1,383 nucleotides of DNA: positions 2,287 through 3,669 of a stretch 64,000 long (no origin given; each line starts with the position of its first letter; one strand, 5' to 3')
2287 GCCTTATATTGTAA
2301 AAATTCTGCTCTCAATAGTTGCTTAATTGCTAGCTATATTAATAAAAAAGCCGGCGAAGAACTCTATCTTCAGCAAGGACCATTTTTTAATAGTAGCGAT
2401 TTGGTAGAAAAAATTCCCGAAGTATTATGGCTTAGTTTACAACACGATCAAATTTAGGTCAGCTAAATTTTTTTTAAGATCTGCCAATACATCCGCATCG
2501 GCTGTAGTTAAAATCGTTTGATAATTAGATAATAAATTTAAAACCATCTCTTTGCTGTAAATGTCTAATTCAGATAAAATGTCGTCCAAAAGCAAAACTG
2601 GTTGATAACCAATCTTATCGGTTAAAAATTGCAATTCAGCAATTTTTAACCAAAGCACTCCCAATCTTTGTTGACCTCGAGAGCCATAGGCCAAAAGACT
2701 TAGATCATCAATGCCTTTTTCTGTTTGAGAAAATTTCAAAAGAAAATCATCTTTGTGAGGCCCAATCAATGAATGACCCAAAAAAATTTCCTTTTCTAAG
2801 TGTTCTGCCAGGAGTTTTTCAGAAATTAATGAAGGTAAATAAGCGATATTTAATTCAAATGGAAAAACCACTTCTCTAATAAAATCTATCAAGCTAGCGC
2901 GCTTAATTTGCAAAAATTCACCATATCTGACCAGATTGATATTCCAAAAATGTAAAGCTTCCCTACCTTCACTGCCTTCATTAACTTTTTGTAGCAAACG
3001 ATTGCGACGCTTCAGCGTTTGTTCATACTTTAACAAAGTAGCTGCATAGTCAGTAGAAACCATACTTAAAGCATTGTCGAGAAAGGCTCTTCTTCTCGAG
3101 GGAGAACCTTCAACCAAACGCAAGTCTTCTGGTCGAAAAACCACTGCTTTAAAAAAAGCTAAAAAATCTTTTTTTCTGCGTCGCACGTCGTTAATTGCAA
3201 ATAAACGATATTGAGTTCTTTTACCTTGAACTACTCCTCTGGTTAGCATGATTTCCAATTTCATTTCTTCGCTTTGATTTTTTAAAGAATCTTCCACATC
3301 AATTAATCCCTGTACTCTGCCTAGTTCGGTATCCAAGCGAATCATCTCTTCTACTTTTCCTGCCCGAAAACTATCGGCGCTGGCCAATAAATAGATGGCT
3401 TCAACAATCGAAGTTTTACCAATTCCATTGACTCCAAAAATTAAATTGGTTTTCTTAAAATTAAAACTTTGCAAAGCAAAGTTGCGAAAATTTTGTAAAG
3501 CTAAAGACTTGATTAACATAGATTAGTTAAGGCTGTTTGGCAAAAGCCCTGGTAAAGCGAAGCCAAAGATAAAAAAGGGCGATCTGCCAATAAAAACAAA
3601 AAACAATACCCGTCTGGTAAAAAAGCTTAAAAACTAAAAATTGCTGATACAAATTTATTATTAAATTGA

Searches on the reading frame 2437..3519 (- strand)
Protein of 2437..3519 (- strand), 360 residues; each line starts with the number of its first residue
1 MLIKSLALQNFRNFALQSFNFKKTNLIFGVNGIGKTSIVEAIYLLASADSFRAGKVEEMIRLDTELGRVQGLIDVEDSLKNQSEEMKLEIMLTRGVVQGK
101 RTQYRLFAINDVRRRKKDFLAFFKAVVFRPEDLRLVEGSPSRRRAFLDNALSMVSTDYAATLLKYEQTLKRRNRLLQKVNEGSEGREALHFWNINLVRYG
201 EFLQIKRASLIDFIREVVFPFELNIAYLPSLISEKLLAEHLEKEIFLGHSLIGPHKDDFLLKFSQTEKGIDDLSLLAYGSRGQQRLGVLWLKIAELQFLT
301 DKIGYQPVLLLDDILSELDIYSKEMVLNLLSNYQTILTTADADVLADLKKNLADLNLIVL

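Call 5: search_protein_families(library=pfam, proteins=[window:2437-3519:-])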
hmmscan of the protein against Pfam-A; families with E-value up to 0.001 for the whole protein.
window:2437-3519:- (360 aa): 5 families
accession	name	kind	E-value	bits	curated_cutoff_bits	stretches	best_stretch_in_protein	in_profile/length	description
PF02463.25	SMC_N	-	9.8e-23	81.2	40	1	3-350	2-207/220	RecF/RecN/SMC N terminal domain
PF13175.12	AAA_15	-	5.7e-11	43.1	32.1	1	1-91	1-76/374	AAA ATPase domain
PF13476.12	AAA_23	-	6e-09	37.3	27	1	5-84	1-84/201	AAA domain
PF13304.12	AAA_21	-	1.3e-06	29.2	27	1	25-146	2-130/304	AAA domain, putative AbiEii toxin, Type IV TA system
PF13166.12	AAA_13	-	0.00036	19.8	36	1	16-56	9-53/713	AAA domain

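Call 34: search_protein_families(library=ncbifam, proteins=[window:2437-3519:-], max_evalue=0.01)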
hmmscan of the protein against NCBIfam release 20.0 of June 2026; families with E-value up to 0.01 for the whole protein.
window:2437-3519:- (360 aa): 11 families
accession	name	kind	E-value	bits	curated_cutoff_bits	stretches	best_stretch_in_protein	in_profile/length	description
TIGR00611.2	recf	equivalog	4.2e-71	239.9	172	1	3-339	1-338/339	DNA replication/repair protein RecF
NF010680.0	PRK14079.1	equivalog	3.4e-49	167.7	386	1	3-341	3-327/349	recombination protein F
NF002244.0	PRK01156.1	equivalog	1.2e-07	30.2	847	1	1-62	1-62/895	DNA double-strand break repair ATPase Rad50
NF041034.1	Rad50_Sulf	equivalog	3.4e-07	28.5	1000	1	1-73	1-73/872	DNA double-strand break repair ATPase Rad50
NF041760.1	PtuA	equivalog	3.5e-07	29.5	500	1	2-47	51-97/524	retron Ec78 anti-phage system effector ATPase PtuA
NF003034.1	PRK03918.1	equivalog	4.5e-07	28.2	700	1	1-44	1-45/878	DNA double-strand break repair ATPase Rad50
TIGR02169.1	SMC_prok_A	equivalog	3.4e-06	25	729.4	1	3-127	2-131/1165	chromosome segregation protein SMC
NF053563.1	Rkd4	equivalog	0.00028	19.1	860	1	3-42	3-43/747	arcadin-4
NF047739.1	antiphage_MADS3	equivalog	0.00074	18.8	420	1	3-100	2-99/427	methylation-associated defense system AAA family ATPase MAD3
NF002572.0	PRK02224.1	equivalog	0.0011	17.3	1087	1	1-44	1-45/888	DNA double-strand break repair ATPase Rad50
NF000256.1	MsrSA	exception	0.0054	15.3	1100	0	21-44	323-346/488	ABC-F type ribosomal protection protein Msr(A)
